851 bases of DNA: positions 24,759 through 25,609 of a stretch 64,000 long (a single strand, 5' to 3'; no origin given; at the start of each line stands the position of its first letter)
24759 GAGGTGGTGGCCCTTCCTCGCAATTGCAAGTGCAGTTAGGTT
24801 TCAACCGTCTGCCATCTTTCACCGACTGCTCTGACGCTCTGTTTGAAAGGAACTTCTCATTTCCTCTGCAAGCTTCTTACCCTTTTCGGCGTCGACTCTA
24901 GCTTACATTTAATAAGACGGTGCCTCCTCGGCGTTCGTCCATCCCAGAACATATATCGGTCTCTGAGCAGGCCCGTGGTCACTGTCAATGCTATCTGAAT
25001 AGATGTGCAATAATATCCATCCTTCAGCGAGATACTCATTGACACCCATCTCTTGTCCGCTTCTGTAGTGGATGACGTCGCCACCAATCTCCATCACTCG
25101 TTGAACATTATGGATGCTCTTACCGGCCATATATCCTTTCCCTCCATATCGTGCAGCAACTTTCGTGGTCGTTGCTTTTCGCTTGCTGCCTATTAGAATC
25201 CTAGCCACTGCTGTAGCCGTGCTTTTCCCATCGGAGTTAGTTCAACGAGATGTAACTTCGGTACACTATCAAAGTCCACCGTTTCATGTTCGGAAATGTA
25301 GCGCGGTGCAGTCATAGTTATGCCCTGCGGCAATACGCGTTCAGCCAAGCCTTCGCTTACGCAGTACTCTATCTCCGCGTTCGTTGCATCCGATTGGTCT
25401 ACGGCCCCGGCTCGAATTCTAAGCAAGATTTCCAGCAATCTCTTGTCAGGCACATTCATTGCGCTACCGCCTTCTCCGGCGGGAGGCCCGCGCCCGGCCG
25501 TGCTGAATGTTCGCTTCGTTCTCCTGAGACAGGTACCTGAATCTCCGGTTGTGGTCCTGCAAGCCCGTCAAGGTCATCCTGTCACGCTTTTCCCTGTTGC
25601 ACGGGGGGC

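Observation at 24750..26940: Low-GC three-gene islet: DNA methyltransferase-HNH nuclease fusion coupled to two orphan small proteins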

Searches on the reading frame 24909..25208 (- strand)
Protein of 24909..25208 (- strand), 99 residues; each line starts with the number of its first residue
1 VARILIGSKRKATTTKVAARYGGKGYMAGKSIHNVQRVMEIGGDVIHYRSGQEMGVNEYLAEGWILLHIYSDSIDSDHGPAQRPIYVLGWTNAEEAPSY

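Call 3: search_protein_families(library=pfam, proteins=[window:24909-25208:-], max_evalue=1)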
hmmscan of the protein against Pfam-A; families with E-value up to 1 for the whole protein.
window:24909-25208:- (99 aa): 0 families

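Call 4: search_protein_families(library=padloc, proteins=[window:24909-25208:-], max_evalue=1)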
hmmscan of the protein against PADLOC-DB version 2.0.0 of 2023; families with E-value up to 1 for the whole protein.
window:24909-25208:- (99 aa): 0 families

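Call 5: search_protein_families(library=ncbifam, proteins=[window:24909-25208:-], max_evalue=1)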
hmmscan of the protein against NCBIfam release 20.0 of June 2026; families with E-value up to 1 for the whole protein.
window:24909-25208:- (99 aa): 0 families

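Call 32: find_homologous_proteins(query=window:24909-25208:-, max_evalue=0.01)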
Query window:24909-25208:- (99 aa): 15 proteins with E <= 0.01 among 16 candidates.
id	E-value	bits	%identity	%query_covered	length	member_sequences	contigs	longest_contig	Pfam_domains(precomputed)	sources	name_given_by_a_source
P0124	2.9e-42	161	100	74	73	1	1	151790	-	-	-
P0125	1.1e-31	127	80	76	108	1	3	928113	-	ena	-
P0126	7.7e-29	118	79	73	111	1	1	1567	-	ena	-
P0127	4.5e-28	115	75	73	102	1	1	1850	-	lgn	-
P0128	1.1e-27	114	75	73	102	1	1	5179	-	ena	-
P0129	2.9e-27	113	74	73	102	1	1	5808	-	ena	-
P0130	4.6e-26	109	71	73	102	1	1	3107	-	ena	-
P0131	1.9e-16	78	62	69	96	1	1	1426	-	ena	-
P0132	3.5e-15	74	56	69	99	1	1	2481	-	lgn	-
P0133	1.8e-13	69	54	72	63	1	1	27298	-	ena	-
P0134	2.5e-13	68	53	73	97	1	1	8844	-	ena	-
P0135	2.7e-11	62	55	66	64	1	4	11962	-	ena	-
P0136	8.6e-11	60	51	77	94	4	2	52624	-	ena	-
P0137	3.7e-10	58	54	66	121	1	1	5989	-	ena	-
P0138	1.6e-9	56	42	73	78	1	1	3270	-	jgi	jgi:hypothetical protein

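Call 34: find_encoding_contigs(protein=P0125, flank=6000, max_places=3)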
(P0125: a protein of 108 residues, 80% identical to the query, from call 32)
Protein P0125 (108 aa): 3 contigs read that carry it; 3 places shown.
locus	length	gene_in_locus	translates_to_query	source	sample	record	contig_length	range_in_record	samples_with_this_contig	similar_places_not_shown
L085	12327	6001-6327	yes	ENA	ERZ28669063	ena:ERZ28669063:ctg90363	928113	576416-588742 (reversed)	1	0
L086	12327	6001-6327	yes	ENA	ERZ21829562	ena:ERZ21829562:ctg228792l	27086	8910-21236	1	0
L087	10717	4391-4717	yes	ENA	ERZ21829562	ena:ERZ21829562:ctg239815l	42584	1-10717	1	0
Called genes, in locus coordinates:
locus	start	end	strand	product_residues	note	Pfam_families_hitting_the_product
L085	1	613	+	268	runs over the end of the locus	-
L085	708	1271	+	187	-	PF00117:GATase, PF07722:Peptidase_C26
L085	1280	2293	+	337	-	PF02885:Glycos_trans_3N, PF00591:Glycos_transf_3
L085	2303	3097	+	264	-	PF00218:IGPS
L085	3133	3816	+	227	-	PF00697:PRAI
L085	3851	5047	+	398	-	PF00291:PALP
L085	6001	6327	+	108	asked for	-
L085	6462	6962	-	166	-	-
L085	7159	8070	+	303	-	PF00288:GHMP_kinases_N, PF08544:GHMP_kinases_C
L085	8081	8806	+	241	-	PF00696:AA_kinase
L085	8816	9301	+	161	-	PF01842:ACT, PF22468:ACT_9, PF13840:ACT_7, PF01842:ACT, PF22468:ACT_9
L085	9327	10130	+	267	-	PF00535:Glycos_transf_2, PF13641:Glyco_tranf_2_3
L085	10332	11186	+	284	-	PF07719:TPR_2 (faint), PF13424:TPR_12 (weak), PF14559:TPR_19 (weak), PF00515:TPR_1 (weak)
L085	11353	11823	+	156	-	-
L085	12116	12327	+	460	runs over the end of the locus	PF02511:Thy1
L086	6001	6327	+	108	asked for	-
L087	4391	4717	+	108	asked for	-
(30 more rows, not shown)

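Call 35: find_encoding_contigs(protein=P0136, flank=6000, max_places=3)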
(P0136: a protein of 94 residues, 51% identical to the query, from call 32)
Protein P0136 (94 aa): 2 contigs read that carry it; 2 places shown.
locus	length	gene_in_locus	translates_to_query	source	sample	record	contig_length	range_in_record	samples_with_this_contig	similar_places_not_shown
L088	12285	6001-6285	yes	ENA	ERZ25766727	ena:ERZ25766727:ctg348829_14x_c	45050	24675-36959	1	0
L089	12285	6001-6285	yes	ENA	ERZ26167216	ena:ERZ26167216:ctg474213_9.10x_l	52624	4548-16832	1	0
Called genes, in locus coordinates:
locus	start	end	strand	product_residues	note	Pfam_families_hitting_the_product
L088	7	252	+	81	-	-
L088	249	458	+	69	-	PF07927:HicA_toxin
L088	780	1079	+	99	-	-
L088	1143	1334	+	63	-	-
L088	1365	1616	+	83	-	-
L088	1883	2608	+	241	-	PF07929:PRiA4_ORF3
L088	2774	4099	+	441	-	PF13701:DDE_Tnp_1_4, PF01609:DDE_Tnp_1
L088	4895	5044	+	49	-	-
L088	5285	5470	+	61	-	-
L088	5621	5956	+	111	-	-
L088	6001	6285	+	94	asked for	-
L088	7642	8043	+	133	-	PF05942:PaREP1 (weak)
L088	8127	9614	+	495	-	PF13191:AAA_16, PF07693:KAP_NTPase, PF13401:AAA_22 (weak), PF24883:NPHP3_N (faint)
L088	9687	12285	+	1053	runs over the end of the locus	PF02384:N6_Mtase (faint), PF07669:Eco57I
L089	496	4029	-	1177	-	-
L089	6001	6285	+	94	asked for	-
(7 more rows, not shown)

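Call 36: find_encoding_contigs(protein=P0133, flank=6000, max_places=2)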
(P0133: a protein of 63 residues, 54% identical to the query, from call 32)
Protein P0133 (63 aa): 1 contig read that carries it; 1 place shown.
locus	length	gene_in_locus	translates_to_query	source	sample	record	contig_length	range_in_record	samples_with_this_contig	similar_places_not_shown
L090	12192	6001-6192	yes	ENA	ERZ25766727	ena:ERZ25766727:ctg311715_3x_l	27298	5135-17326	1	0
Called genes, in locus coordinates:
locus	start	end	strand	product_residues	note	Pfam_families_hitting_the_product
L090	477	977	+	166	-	-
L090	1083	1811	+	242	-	PF01909:NTP_transf_2, PF18765:Polbeta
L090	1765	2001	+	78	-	-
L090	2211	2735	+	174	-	-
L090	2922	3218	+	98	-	-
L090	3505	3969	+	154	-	PF00239:Resolvase (weak)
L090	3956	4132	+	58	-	-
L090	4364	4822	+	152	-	-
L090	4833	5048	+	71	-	-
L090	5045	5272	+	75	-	-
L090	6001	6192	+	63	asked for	-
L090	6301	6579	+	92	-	-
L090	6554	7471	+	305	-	PF00589:Phage_integrase (weak)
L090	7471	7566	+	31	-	-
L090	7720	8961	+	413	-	PF01555:N6_N4_Mtase, PF01844:HNH, PF14279:HNH_5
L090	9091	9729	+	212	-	PF01656:CbiA, PF06564:CBP_BcsQ (faint), PF07015:VirC1 (weak), PF10609:ParA (weak), PF13614:AAA_31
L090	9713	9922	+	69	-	PF20605:Antitox_RHH (weak)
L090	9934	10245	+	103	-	-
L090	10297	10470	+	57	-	-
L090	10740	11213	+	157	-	-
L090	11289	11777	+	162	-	-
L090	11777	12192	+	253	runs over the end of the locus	PF18928:DUF5677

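Call 38: find_encoding_contigs(protein=P0130, flank=4000, max_places=2)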
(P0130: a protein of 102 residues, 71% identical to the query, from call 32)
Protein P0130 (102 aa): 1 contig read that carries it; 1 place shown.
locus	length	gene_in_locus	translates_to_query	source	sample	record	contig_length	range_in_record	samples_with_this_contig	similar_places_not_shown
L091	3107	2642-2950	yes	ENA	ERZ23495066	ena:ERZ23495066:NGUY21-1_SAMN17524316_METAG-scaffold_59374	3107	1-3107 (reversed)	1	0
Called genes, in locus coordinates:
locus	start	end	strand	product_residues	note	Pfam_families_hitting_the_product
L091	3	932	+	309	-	?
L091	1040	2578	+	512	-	PF01555:N6_N4_Mtase, PF01844:HNH, PF13395:HNH_4 (weak), PF14279:HNH_5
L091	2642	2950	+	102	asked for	-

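Call 39: find_encoding_contigs(protein=P0134, flank=6000, max_places=2)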
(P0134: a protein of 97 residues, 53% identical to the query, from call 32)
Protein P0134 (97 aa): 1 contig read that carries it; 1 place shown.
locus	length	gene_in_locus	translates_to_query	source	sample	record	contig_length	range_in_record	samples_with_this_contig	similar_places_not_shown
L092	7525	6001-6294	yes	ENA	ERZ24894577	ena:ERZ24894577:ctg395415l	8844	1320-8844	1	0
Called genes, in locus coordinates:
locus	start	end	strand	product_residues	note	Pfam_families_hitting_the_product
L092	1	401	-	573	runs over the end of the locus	?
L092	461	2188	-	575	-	PF01512:Complex1_51K, PF10589:NADH_4Fe-4S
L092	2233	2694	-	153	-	PF01257:2Fe-2S_thioredx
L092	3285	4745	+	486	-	PF01555:N6_N4_Mtase, PF01844:HNH, PF14279:HNH_5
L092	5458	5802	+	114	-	-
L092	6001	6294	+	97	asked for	-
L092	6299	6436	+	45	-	-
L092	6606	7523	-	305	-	?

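Call 40: find_encoding_contigs(protein=P0135, flank=6000, max_places=3)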
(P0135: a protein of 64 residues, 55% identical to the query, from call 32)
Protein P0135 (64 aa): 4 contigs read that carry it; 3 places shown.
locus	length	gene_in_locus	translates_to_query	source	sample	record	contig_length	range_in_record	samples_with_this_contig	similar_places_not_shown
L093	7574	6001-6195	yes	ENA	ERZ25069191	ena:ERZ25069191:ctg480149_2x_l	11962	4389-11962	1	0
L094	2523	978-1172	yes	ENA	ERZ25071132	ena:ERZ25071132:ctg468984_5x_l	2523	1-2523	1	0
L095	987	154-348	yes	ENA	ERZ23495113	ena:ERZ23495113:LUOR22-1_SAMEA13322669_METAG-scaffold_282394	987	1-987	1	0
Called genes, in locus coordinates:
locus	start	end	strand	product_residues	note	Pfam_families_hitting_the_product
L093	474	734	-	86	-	-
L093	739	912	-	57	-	-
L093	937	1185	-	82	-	-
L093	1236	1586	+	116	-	-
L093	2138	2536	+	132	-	-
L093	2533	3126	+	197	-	PF00004:AAA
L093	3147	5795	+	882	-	PF27160:Y4kK_N (weak), PF00082:Peptidase_S8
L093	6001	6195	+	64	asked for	-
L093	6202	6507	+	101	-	-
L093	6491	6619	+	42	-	-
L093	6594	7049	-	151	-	-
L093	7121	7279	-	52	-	-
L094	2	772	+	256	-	?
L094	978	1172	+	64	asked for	-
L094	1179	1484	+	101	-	-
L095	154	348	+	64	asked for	-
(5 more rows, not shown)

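Call 49: search_protein_families(library=pfam, alignment_id=A1, max_evalue=10)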
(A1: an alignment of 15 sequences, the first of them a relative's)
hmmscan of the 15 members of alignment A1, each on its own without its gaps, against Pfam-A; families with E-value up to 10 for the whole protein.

A. member 1, P0124 (73 aa): 0 families

B. families by the number of members that match (of 15 scanned): 4 families
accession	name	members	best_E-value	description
PF07335.16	Glyco_hydro_75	2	0.15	Fungal chitosanase of glycosyl hydrolase group 75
PF13783.11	DUF4177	1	0.032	Domain of unknown function (DUF4177)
PF11730.13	DUF3297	1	0.056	Protein of unknown function (DUF3297)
PF20656.2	MS_N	1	0.18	Malate synthase, N-terminal domain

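Call 58: predict_structure(alignment_id=A1)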
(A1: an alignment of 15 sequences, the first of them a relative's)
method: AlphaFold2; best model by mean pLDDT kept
length: 73 residues; sequences in the alignment: 15
mean_pLDDT: 79.0   pTM: 0.65
mean pLDDT of the five models: 79.0, 78.7, 77.8, 76.0, 74.0
residues with pLDDT >= 90: 10; 70-90: 48; 50-70: 14; < 50: 1
segments of 3 or more residues with pLDDT < 50: none
pLDDT, mean of each block of 10 residues (from residue 1): 72 81 80 88 83 80 77 54
secondary structure, 60 per line:
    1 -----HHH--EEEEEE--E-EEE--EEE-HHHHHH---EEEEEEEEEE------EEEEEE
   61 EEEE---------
elements in order: E11-16 E21-23 E26-28 H30-35 E39-48 E55-64

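Call 60: search_protein_families(library=pfam, proteins=[L092:5458-5802:+, L093:6202-6507:+], max_evalue=0.01)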
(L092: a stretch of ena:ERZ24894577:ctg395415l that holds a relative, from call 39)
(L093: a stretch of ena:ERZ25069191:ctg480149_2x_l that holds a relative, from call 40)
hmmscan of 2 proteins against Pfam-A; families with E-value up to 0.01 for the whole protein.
L092:5458-5802:+ (114 aa): 0 families

L093:6202-6507:+ (101 aa): 0 families

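Call 62: fold_search(model_id=the predicted structure, library=pdb)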
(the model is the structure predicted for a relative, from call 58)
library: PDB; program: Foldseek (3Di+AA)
matches with E <= 10: 454; with E <= 0.001: 0
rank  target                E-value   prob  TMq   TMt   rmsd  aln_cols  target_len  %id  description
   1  7a1d_A                5.1e-01  0.08  0.26  0.04   8.3        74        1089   12  Cryo-EM map of the large glutamate dehydrogenase composed of 180 kDa subunits from Mycobacterium smegmatis (open confo (released 2021-06-09)
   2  4ut9_A                5.8e-01  0.38  0.39  0.10   7.9        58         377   10  Crystal structure of dengue 2 virus envelope glycoprotein dimer in complex with the ScFv fragment of the broadly neutr (released 2015-01-28)
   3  9hv0                  5.8e-01  0.14  0.32  0.04   6.9        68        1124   15  CryoEM map of the large glutamate dehydrogenase composed of 180 kDa subunits from Mycobacterium smegmatis obtained in th (released 2026-01-14)
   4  7a3s_A                6.2e-01  0.38  0.40  0.09   7.7        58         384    5  Crystal structure of dengue 3 virus envelope glycoprotein (released 2021-12-08)
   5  4dzd                  6.2e-01  0.06  0.20  0.10  11.6        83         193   14  Crystal structure of the CRISPR-associated protein Cas6e from Escherichia coli str. K-12 (released 2013-03-06)
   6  4tvx_A                6.7e-01  0.05  0.20  0.10  11.8        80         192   12  Crystal structure of the E. coli CRISPR RNA-guided surveillance complex, Cascade (released 2014-08-13)
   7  3dlv_A                8.7e-01  0.18  0.29  0.24   4.3        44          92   11  Structures of SRP54 and SRP19, the two proteins assembling the ribonucleic core of the Signal Recognition Particle fro (released 2008-11-04)
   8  9hv6                  9.3e-01  0.11  0.31  0.04   6.4        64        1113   14  CryoEM map of the large glutamate dehydrogenase composed of 180 kDa subunits from Mycobacterium smegmatis obtained in th (released 2026-01-14)
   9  8iyo_A                9.9e-01  0.54  0.38  0.19   2.4        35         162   11  Crystal structure of a protein acetyltransferase, HP0935, acetyl-CoA bound form (released 2024-04-10)
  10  7l30_A                9.9e-01  0.25  0.36  0.07   7.7        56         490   11  Binjari virus (BinJV) (released 2021-03-10)
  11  7jsr_A                1.1e+00  0.06  0.26  0.03  11.7        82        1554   13  Crystal structure of the large glutamate dehydrogenase composed of 180 kDa subunits from Mycobacterium smegmatis (released 2021-06-09)
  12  5n0a_A                1.2e+00  0.25  0.39  0.10   7.9        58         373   10  Crystal structure of A259C covalently linked dengue 2 virus envelope glycoprotein dimer in complex with the Fab fragme (released 2017-06-07)
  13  3dlv_B                1.2e+00  0.13  0.27  0.22   5.2        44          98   11  Structures of SRP54 and SRP19, the two proteins assembling the ribonucleic core of the Signal Recognition Particle fro (released 2008-11-04)
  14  9hv5                  1.2e+00  0.07  0.27  0.04   6.4        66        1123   15  CryoEM map of the large glutamate dehydrogenase composed of 180 kDa subunits from Mycobacterium smegmatis obtained in th (released 2026-01-14)
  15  7jsr_B                1.2e+00  0.06  0.26  0.03   8.3        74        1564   12  Crystal structure of the large glutamate dehydrogenase composed of 180 kDa subunits from Mycobacterium smegmatis (released 2021-06-09)
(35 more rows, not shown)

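Call 83: search_protein_families(library=phrogs, proteins=[window:24909-25208:-], max_evalue=0.01)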
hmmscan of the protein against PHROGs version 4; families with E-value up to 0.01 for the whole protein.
window:24909-25208:- (99 aa): 0 families

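Call 95: find_encoding_contigs(protein=P0137, flank=6000, max_places=2)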
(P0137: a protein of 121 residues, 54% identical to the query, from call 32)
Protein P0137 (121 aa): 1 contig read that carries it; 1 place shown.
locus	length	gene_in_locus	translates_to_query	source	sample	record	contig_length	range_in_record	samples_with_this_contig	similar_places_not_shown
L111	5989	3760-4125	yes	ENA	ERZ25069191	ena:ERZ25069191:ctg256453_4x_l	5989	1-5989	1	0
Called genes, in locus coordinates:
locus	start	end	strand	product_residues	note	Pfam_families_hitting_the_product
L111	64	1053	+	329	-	PF00004:AAA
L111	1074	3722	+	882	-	PF27160:Y4kK_N, PF00082:Peptidase_S8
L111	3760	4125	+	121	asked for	-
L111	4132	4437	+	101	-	-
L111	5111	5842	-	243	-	PF05685:Uma2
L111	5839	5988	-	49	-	?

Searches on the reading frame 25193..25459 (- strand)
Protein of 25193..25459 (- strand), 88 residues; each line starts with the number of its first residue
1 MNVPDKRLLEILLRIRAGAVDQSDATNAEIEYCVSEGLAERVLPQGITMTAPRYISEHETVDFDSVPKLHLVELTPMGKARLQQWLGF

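Call 3: search_protein_families(library=pfam, proteins=[window:25193-25459:-], max_evalue=1)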
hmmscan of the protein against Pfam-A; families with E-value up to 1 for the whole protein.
window:25193-25459:- (88 aa): 0 families

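Call 4: search_protein_families(library=padloc, proteins=[window:25193-25459:-], max_evalue=1)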
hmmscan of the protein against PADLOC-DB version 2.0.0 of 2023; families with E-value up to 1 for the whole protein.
window:25193-25459:- (88 aa): 0 families

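Call 5: search_protein_families(library=ncbifam, proteins=[window:25193-25459:-], max_evalue=1)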
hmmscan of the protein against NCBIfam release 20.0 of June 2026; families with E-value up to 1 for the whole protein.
window:25193-25459:- (88 aa): 1 family
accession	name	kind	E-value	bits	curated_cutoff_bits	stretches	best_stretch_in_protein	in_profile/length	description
NF001851.0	PRK00571.2-4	equivalog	0.092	12.8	131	1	14-54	45-84/135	F0F1 ATP synthase subunit epsilon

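Call 31: find_homologous_proteins(query=window:25193-25459:-, max_evalue=0.01)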
Query window:25193-25459:- (88 aa): 3 proteins with E <= 0.01 among 3 candidates.
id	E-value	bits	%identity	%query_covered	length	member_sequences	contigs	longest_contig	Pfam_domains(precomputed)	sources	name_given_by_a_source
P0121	9.2e-51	187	100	100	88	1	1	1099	-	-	-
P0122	3.3e-39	150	81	98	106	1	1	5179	-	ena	-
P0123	8.3e-38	146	77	100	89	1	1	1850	-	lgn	-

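Call 33: find_encoding_contigs(protein=P0122, flank=6000, max_places=2)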
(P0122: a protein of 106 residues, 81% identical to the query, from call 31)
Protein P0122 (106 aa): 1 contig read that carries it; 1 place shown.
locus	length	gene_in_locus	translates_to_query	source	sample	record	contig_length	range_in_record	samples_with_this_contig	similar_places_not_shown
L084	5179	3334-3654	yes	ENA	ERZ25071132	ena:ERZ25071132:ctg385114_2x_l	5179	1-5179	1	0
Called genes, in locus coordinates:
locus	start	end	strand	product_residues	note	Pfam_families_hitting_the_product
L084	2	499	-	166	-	?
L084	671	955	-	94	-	-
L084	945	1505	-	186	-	PF13274:SocA_Panacea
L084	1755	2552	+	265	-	PF01555:N6_N4_Mtase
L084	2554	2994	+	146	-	PF01555:N6_N4_Mtase, PF01844:HNH, PF14279:HNH_5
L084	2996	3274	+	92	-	-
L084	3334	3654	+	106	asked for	-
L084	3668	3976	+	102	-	-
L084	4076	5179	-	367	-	?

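Call 60: search_protein_families(library=pfam, proteins=[L084:2996-3274:+], max_evalue=0.01)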
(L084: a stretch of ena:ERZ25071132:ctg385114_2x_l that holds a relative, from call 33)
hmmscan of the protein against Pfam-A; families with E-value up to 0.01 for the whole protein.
L084:2996-3274:+ (92 aa): 0 families

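Call 81: predict_structure(alignment_id=A3)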
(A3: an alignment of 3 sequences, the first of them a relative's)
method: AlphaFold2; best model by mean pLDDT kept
length: 88 residues; sequences in the alignment: 3
mean_pLDDT: 44.5   pTM: 0.35
mean pLDDT of the five models: 44.5, 41.0, 40.6, 40.6, 38.6
residues with pLDDT >= 90: 0; 70-90: 0; 50-70: 32; < 50: 56
segments of 3 or more residues with pLDDT < 50: 1-3, 18-23, 42-88
pLDDT, mean of each block of 10 residues (from residue 1): 51 53 54 56 43 28 30 41 42
secondary structure, 60 per line:
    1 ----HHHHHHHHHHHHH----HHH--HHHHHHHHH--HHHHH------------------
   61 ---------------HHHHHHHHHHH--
elements in order: H5-17 H27-35 H38-42 H76-86

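Call 83: search_protein_families(library=phrogs, proteins=[window:25193-25459:-], max_evalue=0.01)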
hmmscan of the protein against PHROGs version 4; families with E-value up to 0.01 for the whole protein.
window:25193-25459:- (88 aa): 0 families
